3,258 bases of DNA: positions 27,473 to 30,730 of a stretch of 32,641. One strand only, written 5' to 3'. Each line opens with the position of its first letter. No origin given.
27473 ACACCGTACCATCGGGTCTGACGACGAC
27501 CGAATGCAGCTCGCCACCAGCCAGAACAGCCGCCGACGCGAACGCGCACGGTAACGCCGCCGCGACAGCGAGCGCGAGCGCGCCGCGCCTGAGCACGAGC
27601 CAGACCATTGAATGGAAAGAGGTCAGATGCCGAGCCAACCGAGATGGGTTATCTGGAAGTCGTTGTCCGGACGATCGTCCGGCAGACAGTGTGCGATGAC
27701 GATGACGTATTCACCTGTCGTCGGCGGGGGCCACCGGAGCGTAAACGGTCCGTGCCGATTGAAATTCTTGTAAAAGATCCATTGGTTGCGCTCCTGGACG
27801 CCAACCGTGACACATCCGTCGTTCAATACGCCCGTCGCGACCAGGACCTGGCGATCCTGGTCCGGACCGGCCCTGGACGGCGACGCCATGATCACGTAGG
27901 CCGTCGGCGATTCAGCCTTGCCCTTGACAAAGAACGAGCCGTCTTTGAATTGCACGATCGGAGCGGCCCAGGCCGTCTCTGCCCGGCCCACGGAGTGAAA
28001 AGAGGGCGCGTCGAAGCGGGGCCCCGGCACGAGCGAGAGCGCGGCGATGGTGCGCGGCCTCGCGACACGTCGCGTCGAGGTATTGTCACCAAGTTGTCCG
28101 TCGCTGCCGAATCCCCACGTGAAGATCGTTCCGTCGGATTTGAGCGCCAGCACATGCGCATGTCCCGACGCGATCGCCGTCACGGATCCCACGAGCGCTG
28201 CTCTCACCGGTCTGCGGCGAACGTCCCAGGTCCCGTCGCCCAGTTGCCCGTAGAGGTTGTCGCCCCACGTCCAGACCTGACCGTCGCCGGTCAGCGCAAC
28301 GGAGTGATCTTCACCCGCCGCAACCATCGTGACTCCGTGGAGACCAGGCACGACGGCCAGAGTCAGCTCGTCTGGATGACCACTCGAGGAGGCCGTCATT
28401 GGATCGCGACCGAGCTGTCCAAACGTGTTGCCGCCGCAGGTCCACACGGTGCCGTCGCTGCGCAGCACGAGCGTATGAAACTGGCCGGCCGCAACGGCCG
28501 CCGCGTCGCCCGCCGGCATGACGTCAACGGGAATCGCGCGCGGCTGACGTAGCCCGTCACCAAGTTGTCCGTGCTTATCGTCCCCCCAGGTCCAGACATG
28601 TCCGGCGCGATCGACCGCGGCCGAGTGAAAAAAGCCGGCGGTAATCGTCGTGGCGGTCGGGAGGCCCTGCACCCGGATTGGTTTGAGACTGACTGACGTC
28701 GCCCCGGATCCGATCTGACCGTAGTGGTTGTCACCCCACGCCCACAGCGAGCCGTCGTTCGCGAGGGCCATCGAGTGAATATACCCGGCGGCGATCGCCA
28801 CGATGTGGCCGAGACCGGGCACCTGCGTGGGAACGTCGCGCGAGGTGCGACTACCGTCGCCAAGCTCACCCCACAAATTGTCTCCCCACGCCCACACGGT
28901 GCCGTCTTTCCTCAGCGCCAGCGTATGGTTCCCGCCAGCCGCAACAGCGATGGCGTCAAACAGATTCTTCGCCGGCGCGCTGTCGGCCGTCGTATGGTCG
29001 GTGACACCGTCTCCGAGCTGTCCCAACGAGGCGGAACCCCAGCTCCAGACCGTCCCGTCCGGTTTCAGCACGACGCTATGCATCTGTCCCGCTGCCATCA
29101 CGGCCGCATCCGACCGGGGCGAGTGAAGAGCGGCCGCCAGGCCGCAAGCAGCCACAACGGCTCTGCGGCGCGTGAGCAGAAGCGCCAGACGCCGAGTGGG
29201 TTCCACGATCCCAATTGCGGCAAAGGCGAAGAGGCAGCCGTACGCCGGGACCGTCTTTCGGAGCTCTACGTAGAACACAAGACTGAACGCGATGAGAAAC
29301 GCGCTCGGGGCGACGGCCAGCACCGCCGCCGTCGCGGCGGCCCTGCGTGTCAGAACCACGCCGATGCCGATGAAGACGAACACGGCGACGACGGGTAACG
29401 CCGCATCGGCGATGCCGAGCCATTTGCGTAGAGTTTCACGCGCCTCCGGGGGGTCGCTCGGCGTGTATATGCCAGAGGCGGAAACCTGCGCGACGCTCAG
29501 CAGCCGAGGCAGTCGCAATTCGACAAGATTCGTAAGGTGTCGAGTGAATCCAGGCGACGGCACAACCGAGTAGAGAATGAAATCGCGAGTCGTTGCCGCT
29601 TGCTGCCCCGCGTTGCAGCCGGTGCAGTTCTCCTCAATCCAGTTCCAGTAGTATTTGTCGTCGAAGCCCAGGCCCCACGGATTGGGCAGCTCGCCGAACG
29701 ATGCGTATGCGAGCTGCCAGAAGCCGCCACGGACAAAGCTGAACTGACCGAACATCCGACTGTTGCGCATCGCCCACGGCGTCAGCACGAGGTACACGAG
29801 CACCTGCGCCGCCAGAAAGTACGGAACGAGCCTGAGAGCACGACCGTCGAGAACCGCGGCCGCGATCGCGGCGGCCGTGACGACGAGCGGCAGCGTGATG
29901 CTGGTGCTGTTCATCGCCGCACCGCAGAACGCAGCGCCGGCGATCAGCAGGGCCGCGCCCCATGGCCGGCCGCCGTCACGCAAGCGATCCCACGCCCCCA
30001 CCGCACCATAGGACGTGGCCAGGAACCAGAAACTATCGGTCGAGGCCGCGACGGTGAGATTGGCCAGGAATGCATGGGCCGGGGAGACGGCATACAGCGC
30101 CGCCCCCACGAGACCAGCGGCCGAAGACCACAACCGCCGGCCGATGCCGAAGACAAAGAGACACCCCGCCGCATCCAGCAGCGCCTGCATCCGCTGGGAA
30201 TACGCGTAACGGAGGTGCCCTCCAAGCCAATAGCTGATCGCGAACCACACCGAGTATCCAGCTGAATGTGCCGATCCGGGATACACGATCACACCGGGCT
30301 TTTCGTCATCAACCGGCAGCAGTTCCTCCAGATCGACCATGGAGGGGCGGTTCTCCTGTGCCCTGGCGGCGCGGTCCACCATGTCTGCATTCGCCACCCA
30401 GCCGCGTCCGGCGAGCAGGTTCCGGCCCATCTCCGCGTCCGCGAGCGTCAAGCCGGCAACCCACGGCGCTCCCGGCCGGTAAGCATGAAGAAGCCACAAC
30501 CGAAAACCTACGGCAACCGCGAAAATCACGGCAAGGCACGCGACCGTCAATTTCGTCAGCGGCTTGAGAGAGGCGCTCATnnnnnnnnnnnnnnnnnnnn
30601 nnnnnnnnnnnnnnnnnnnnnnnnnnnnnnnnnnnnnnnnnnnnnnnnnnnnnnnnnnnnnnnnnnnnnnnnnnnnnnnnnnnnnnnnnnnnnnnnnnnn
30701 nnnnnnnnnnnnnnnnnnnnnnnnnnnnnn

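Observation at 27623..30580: ArnT-like GT-C membrane glycosyltransferase fused to a periplasmic RCC1 beta-propeller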

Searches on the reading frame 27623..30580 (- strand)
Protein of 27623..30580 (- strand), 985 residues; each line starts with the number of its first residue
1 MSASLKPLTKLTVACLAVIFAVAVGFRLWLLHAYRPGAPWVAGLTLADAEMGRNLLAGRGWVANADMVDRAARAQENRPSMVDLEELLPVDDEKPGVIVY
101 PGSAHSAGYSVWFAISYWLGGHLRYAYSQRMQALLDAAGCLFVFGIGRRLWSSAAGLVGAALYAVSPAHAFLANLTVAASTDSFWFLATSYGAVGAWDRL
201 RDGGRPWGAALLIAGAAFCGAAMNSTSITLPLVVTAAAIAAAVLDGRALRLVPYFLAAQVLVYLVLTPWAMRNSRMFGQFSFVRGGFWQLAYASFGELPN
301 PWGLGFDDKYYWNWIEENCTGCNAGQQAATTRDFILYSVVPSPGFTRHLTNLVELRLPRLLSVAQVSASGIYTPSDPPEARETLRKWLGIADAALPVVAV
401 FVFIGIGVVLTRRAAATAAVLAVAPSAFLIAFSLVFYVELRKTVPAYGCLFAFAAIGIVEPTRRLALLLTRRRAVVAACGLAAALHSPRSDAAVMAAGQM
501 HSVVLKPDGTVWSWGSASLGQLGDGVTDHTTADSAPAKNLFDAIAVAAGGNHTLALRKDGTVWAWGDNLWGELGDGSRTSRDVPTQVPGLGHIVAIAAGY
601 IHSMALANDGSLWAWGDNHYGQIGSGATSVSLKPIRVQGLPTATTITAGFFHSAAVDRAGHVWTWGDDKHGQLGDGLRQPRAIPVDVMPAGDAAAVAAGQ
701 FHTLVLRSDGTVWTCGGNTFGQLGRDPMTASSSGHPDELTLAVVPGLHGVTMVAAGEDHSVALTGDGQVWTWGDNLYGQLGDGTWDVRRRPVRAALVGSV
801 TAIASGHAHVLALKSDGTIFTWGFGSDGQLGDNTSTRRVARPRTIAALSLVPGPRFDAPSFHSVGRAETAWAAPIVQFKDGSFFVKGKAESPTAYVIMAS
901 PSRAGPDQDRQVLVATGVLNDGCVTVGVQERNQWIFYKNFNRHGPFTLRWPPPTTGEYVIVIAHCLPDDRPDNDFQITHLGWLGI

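Call 3: search_protein_families(library=pfam, proteins=[window:27623-30580:-], max_evalue=1)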
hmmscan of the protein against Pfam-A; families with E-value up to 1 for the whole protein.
window:27623-30580:- (985 aa): 4 families
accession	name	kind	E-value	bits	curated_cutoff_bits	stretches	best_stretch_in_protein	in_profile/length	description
PF25390.1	WD40_RLD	-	1.1e-114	384.1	150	2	493-783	34-333/363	RCC1-like domain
PF00415.24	RCC1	-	8.2e-74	244.4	21.7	7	559-606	1-50/50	Regulator of chromosome condensation (RCC1) repeat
PF13540.12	RCC1_2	-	1.1e-65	216.3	22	7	750-779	1-30/30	Regulator of chromosome condensation (RCC1) repeat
PF25384.1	Alsin_RLD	-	5.3e-16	59.4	100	4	644-713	278-353/405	Alsin RCC1-like domain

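Call 5: search_protein_families(library=ncbifam, proteins=[window:27623-30580:-], max_evalue=1)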
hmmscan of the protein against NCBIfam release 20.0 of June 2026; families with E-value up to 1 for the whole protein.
window:27623-30580:- (985 aa): 0 families

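Call 61: search_protein_representatives(protein=window:27623-30580:-)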
Query: 985 residues. Proteins with E-value up to 0.001 (for the whole library): 190692; up to 1e-10: 134178; up to 1e-30: 55535. The best 150 are listed.
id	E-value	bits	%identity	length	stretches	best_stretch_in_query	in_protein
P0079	0.0e+00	2321.3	41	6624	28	484-838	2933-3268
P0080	0.0e+00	2251.0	100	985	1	1-985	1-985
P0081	0.0e+00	1921.7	35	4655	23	547-835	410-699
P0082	0.0e+00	1512.0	45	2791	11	486-835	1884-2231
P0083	0.0e+00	1482.1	39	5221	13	491-848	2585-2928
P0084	0.0e+00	1465.9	36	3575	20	491-833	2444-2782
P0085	0.0e+00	1461.7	42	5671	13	491-855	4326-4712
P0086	0.0e+00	1430.1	35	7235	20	501-837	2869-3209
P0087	0.0e+00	1429.3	46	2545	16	541-781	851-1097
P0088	0.0e+00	1380.9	42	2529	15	544-849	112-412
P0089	0.0e+00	1334.7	42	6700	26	503-856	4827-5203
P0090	0.0e+00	1303.4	35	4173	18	491-838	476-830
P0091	0.0e+00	1295.2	45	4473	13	490-852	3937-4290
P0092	0.0e+00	1266.9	41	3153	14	495-837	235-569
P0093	0.0e+00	1266.6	44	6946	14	495-711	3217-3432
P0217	6.3e-240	816.0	46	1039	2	14-725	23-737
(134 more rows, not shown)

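Call 64: find_encoding_contigs(protein=P0217, flank=10000, max_places=3)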
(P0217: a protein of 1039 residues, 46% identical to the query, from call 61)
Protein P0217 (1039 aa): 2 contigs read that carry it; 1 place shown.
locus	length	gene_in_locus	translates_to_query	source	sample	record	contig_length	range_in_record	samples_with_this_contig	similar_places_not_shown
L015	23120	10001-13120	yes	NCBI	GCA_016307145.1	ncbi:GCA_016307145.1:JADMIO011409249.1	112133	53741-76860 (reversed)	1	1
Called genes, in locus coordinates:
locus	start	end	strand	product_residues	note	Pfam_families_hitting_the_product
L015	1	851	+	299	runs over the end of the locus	PF00676:E1_dh, PF13292:DXP_synthase_N (weak)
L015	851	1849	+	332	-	PF02779:Transket_pyr, PF02780:Transketolase_C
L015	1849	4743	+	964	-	PF13540:RCC1_2, PF25390:WD40_RLD, PF00415:RCC1, PF13540:RCC1_2, PF00415:RCC1, PF13540:RCC1_2, PF00415:RCC1, PF13540:RCC1_2, +1 more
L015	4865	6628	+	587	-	PF00005:ABC_tran, PF14524:Wzt_C (weak)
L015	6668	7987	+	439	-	PF00535:Glycos_transf_2, PF10111:Glyco_tranf_2_2 (weak), PF13641:Glyco_tranf_2_3 (faint)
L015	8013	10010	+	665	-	PF13522:GATase_6, PF13537:GATase_7, PF00733:Asn_synthase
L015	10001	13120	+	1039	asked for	PF00415:RCC1 (weak), PF25390:WD40_RLD, PF13540:RCC1_2, PF00415:RCC1, PF25390:WD40_RLD, PF00415:RCC1, PF13540:RCC1_2, PF00415:RCC1, +2 more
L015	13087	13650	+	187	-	PF00293:NUDIX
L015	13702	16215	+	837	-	-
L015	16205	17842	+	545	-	PF03062:MBOAT, PF13813:MBOAT_2 (weak)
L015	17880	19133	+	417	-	-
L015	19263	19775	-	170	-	-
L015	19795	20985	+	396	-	PF03721:UDPG_MGDP_dh_N, PF00984:UDPG_MGDP_dh, PF03720:UDPG_MGDP_dh_C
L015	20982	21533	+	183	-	PF00132:Hexapep (faint)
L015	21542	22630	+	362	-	PF00155:Aminotran_1_2, PF01041:DegT_DnrJ_EryC1, PF01212:Beta_elim_lyase, PF01276:OKR_DC_1 (weak), PF00266:Aminotran_5 (weak), PF01053:Cys_Met_Meta_PP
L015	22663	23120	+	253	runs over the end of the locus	PF00535:Glycos_transf_2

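Call 65: list_cluster_members(proteins=[window:27623-30580:-, P0217, window:25956-27608:-])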
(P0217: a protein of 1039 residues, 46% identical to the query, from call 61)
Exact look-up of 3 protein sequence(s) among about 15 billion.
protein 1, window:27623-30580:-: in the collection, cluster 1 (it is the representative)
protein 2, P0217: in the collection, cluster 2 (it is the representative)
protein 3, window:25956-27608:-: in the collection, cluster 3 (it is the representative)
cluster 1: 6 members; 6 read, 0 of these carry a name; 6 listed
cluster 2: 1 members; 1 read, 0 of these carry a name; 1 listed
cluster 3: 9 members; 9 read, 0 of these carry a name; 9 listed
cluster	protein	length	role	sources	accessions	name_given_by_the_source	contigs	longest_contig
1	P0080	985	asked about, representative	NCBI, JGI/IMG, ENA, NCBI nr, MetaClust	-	-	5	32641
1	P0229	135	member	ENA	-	-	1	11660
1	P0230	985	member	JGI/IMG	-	-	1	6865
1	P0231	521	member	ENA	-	-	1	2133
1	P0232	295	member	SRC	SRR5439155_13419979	-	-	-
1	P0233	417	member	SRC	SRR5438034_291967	-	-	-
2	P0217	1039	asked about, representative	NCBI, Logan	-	-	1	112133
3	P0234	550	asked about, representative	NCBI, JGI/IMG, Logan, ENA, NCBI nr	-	-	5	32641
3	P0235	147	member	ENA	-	-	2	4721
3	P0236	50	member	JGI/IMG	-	-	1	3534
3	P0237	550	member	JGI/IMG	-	-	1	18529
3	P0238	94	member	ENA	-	-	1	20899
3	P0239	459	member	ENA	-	-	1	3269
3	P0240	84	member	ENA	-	-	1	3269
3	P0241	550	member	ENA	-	-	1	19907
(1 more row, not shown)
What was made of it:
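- Checked: The identical 985-aa protein is recorded from 5 contigs (call 65).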

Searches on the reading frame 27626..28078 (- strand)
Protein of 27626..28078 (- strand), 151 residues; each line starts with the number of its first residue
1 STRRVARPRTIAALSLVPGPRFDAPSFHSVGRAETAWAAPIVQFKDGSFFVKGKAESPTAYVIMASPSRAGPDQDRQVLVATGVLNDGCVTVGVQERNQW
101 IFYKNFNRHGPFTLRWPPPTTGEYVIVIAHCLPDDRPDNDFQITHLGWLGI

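Call 32: find_homologous_proteins(query=window:27626-28078:-, max_evalue=0.001)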
Query window:27626-28078:- (151 aa): 2 proteins with E <= 0.001 among 33 candidates.
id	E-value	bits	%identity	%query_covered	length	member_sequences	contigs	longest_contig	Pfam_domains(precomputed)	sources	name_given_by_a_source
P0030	4.8e-56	207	100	58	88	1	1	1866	-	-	-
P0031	9.2e-34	135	58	66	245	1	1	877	PF00415.25,PF13540.13,PF25384.2,PF25390.2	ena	-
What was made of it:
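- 27626..28045 (-): C-terminal beta-sandwich domain, aa 846-985, CBM-like, with the Cys923/Cys965 pair. Almost no sequence homologues exist (call 32).
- Tried and rejected: The homologue search with the C-terminal domain found almost nothing (call 32).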

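Call 67: predict_structure(alignment_id=A2)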
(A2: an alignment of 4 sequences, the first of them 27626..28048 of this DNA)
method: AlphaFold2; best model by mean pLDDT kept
length: 141 residues; sequences in the alignment: 4
mean_pLDDT: 67.1   pTM: 0.65
mean pLDDT of the five models: 67.1, 66.5, 61.3, 59.2, 42.8
residues with pLDDT >= 90: 2; 70-90: 67; 50-70: 49; < 50: 23
segments of 3 or more residues with pLDDT < 50: 1-15, 21-28
pLDDT, mean of each block of 10 residues (from residue 1): 34 49 46 69 62 69 69 85 78 86 79 75 63 76 61
secondary structure, 60 per line:
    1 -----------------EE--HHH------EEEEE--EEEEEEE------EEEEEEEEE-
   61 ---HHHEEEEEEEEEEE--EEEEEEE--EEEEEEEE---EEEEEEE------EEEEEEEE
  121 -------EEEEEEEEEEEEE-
elements in order: E31-35 E38-44 E51-59 E67-77 E80-86 E89-96 E100-106 E113-120 E128-140
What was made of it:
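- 27626..28045 (-): AlphaFold model with 9 strands, pLDDT 67, pTM 0.65 (call 67).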

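Call 69: fold_search(model_id=the predicted structure, library=pdb)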
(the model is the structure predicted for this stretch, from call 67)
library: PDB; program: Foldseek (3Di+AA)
matches with E <= 10: 1698; with E <= 0.001: 6
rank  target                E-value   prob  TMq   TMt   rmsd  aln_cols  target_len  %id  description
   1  1gui_A                9.9e-05  1.00  0.55  0.51   5.8       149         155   11  CBM4 structure and function (released 2002-09-26)
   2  8xmz_A                1.7e-04  1.00  0.50  0.51   5.3       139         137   16  Crystal structure of a novel porphyran-binding carbohydrate binding module (released 2024-01-17)
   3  9h99                  2.1e-04  1.00  0.57  0.09   4.1       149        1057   13  Native structure of the full-length pesticidal protein Cry1Ca18 at pH7, from crystals formed in vivo (released 2025-11-12)
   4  9qxq                  2.8e-04  1.00  0.58  0.09   4.1       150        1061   14  native structure of full-length pesticidal protein Cry1Ca18 at pH9, from crystals formed in vivo (released 2026-02-11)
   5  6lnw_C                7.2e-04  1.00  0.50  0.49   5.4       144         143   10  Crystal structure of accessory secretory protein 1,2 and 3 in Streptococcus pneumoniae (released 2020-02-26)
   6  1us2_A                9.0e-04  1.00  0.50  0.18   5.1       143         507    7  Xylanase10C (mutant E385A) from Cellvibrio japonicus in complex with xylopentaose (released 2003-12-18)
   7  6oyc_C                1.1e-03  1.00  0.46  0.25   5.0       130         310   12  Glycosylation Associate Protein (Gap123) complex from Streptococcus agalactiae (released 2020-05-20)
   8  3afg_B                1.2e-03  1.00  0.40  0.14   5.9       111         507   12  Crystal structure of ProN-Tk-SP from Thermococcus kodakaraensis (released 2010-08-04)
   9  4yrd_A                1.2e-03  0.89  0.26  0.14  14.0       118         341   10  Crystal structure of CapF with inhibitor 3-isopropenyl-tropolone (released 2015-10-21)
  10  1k42_MODEL_1_A        1.3e-03  0.99  0.38  0.33  10.1       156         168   10  The Solution Structure of the CBM4-2 Carbohydrate Binding Module from a Thermostable Rhodothermus marinus Xyla (released 2002-05-29)
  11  3afg_A                1.4e-03  1.00  0.40  0.14   5.9       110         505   10  Crystal structure of ProN-Tk-SP from Thermococcus kodakaraensis (released 2010-08-04)
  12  1cx1_MODEL_1_A        1.6e-03  1.00  0.46  0.43   5.9       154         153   14  SECOND N-TERMINAL CELLULOSE-BINDING DOMAIN FROM CELLULOMONAS FIMI BETA-1,4-GLUCANASE C, NMR, 22 STRUCTURES (released 2000-04-02)
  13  9wca_F                1.7e-03  0.95  0.28  0.16  12.3       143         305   14  Closed state of A8 gpJ 713 central tail fiber (released 2026-01-28)
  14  6yf6_B                1.8e-03  1.00  0.50  0.50  12.6       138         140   12  EclA C-terminal domain; sugar-binding protein (released 2021-04-07)
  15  2zey_A                2.0e-03  1.00  0.50  0.49   5.8       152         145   12  Family 16 carbohydrate binding module (released 2008-03-04)
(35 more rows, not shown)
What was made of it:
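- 27626..28045 (-): Foldseek best matches are CBM4, a porphyran-binding CBM, CBM16, CBM61 and Cry domain III (call 69).
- The C-terminal domain is CBM-like (calls 67, 69).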
